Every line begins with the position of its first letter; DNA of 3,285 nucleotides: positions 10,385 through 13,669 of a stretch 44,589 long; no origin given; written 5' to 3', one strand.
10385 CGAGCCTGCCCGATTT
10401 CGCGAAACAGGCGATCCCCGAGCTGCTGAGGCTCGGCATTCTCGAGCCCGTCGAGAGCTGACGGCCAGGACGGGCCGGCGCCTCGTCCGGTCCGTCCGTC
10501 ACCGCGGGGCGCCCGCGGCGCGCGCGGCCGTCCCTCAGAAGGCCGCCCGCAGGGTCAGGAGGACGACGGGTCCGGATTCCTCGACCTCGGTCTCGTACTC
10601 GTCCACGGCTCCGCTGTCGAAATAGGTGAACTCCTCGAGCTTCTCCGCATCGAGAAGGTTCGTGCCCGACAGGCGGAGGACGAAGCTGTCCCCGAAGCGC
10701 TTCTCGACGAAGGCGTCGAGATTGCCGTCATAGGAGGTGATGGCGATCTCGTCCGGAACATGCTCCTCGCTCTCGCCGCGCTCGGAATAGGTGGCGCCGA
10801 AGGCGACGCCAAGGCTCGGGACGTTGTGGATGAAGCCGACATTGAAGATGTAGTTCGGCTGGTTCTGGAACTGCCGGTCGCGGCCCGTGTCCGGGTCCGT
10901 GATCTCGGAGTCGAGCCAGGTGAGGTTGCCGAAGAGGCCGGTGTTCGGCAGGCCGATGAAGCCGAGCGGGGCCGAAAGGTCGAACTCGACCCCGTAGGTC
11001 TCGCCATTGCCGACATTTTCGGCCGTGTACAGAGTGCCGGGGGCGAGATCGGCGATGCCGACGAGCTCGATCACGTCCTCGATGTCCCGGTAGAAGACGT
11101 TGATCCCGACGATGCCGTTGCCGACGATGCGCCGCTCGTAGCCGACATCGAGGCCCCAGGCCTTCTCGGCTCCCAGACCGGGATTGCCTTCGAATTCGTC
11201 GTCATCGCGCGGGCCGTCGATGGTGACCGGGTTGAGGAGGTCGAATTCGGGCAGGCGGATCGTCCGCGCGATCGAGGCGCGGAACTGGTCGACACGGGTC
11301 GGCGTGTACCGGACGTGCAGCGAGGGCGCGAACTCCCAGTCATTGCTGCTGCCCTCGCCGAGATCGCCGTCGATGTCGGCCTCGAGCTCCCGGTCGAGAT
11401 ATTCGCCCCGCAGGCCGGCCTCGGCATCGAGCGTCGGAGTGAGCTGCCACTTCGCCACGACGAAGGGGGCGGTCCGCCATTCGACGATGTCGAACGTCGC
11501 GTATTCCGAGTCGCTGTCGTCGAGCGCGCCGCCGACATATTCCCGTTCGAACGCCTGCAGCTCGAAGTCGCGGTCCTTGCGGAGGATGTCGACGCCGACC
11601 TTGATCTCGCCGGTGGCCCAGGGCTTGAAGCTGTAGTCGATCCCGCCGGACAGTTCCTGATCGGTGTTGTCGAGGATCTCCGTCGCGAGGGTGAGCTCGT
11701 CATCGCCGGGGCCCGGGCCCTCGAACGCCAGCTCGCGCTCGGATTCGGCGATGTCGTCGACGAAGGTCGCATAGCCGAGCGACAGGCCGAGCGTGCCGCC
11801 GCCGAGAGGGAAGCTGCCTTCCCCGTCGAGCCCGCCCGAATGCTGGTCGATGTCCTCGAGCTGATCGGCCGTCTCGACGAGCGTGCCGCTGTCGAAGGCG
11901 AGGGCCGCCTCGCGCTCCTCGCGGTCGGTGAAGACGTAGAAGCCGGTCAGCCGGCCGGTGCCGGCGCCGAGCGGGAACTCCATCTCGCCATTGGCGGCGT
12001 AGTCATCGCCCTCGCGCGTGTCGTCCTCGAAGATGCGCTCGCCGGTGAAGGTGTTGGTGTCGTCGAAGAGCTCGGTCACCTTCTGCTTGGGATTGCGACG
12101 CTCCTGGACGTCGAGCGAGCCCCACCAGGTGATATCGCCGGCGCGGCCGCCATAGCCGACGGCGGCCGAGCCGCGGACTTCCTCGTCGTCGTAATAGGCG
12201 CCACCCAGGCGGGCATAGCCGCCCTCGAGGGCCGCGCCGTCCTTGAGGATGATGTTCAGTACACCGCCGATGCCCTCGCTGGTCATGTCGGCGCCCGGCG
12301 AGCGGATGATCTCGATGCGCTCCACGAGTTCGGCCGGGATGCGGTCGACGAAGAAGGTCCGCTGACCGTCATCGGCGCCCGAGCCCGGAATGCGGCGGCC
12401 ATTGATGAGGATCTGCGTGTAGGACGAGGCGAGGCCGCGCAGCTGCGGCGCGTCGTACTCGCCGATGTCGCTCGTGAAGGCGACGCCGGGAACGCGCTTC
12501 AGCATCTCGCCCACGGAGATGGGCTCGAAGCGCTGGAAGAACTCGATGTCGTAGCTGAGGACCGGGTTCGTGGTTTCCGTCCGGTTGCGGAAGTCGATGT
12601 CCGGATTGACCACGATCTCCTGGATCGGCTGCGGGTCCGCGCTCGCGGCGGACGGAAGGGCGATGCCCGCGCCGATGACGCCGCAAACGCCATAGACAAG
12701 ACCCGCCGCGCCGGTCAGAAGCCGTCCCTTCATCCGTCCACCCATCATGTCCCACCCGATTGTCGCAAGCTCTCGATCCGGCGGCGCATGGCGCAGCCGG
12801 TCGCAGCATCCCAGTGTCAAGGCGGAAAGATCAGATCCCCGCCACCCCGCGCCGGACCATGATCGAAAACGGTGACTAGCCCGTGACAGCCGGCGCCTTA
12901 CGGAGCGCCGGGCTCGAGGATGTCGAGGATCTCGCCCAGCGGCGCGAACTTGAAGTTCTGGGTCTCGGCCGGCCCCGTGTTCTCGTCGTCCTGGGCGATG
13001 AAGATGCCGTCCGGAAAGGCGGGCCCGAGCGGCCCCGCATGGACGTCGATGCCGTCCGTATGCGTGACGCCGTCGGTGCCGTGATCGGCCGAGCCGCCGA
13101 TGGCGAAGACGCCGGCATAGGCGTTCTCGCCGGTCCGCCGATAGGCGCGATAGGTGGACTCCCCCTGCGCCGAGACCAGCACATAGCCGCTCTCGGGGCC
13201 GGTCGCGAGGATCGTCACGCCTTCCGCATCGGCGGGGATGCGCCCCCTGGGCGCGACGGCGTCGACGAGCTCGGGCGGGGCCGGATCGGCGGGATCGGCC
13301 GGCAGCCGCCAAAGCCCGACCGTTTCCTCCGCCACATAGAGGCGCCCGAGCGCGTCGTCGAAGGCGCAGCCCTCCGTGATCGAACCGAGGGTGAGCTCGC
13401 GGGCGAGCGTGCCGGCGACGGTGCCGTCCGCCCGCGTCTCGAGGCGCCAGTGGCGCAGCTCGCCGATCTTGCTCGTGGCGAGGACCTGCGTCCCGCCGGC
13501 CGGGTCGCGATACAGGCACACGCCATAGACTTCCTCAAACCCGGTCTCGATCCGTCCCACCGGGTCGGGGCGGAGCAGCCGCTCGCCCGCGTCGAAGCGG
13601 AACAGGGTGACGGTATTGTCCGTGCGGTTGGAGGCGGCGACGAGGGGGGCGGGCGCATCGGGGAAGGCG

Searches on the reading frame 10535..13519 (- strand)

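Call 25: search_protein_families(library=pfam, proteins=[window:10535-13519:-], max_evalue=0.00001)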
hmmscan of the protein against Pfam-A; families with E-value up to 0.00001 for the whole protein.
window:10535-13519:- (994 aa): 3 families
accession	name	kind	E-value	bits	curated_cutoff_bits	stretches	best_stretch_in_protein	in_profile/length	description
PF00593.30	TonB_dep_Rec_b-barrel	-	2.4e-32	113.8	27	1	561-955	62-436/436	TonB dependent receptor-like, beta-barrel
PF14905.12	OMP_b-brl_3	-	3.7e-23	82.7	27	1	615-979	49-397/408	Outer membrane protein beta-barrel family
PF07715.20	Plug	-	2.2e-16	60.7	23.9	1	314-420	3-107/107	TonB-dependent Receptor Plug Domain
